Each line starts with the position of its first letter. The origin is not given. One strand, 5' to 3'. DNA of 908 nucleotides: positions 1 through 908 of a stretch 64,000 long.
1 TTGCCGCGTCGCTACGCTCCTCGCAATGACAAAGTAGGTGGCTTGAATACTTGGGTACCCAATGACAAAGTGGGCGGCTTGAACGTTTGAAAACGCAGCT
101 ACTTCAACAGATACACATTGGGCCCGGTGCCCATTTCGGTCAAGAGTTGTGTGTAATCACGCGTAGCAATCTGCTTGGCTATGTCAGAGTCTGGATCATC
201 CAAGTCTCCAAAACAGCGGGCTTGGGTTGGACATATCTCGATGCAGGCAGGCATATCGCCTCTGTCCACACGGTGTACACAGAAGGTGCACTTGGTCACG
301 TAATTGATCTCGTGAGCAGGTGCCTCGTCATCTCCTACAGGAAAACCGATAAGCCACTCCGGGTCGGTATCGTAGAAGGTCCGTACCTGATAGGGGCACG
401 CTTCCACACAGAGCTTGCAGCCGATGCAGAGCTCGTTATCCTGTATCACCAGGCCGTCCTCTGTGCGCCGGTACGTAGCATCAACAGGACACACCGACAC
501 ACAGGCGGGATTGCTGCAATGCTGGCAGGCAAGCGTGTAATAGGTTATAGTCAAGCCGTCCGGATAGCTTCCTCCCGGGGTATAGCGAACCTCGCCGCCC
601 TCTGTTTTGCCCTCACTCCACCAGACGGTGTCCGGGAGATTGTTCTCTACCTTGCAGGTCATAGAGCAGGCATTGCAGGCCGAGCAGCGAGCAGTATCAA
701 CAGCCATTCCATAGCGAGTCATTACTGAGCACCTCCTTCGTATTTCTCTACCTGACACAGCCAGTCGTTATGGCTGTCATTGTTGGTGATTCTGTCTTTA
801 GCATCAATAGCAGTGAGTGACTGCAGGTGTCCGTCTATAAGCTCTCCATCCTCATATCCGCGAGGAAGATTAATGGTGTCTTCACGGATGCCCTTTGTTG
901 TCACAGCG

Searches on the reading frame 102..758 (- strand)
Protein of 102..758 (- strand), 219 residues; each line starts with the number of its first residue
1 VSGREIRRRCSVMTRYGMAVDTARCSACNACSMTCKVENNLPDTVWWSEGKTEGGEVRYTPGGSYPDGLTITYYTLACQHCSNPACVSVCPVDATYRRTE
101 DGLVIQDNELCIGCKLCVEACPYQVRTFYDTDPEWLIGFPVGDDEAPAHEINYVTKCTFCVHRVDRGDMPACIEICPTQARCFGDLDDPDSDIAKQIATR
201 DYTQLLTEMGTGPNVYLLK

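Call 75: search_protein_families(library=padloc, alignment_id=A3, max_evalue=1e-8)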
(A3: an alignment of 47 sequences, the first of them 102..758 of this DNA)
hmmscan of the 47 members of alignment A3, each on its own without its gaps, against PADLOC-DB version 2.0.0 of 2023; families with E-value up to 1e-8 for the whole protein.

A. member 1, window:102-758:- (219 aa): 0 families

B. families by the number of members that match (of 47 scanned): 16 families
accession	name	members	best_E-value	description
PDLC02374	dGTPase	1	7.8e-71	-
PDLC04135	mad3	1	6.5e-62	mads_3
PDLC03961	ShosA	1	3.1e-51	-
PDLC03927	PsyrA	1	6.4e-34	-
PDLC03859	LmuB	1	5.3e-23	-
PDLC02997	ShosA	1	4.9e-19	-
PDLC04134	mad2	1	3e-17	mads_2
PDLC02335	AbiLi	1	5e-14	AbiLi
PDLC00091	GajA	1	1.3e-13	AAA ATPase domain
PDLC02980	AriA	1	1.9e-13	-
PDLC02979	AriA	1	1.9e-11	-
PDLC00069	GajA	1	3.8e-11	AAA ATPase domain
PDLC00102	GajA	1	1.6e-10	AAA ATPase domain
PDLC00096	GajA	1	1.7e-10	AAA ATPase domain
PDLC00090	GajA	1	7.9e-10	AAA ATPase domain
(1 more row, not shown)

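Call 92: search_protein_families(library=padloc, proteins=[window:102-758:-], max_evalue=1e-8)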
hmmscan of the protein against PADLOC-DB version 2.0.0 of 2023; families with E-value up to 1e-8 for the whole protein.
window:102-758:- (219 aa): 0 families
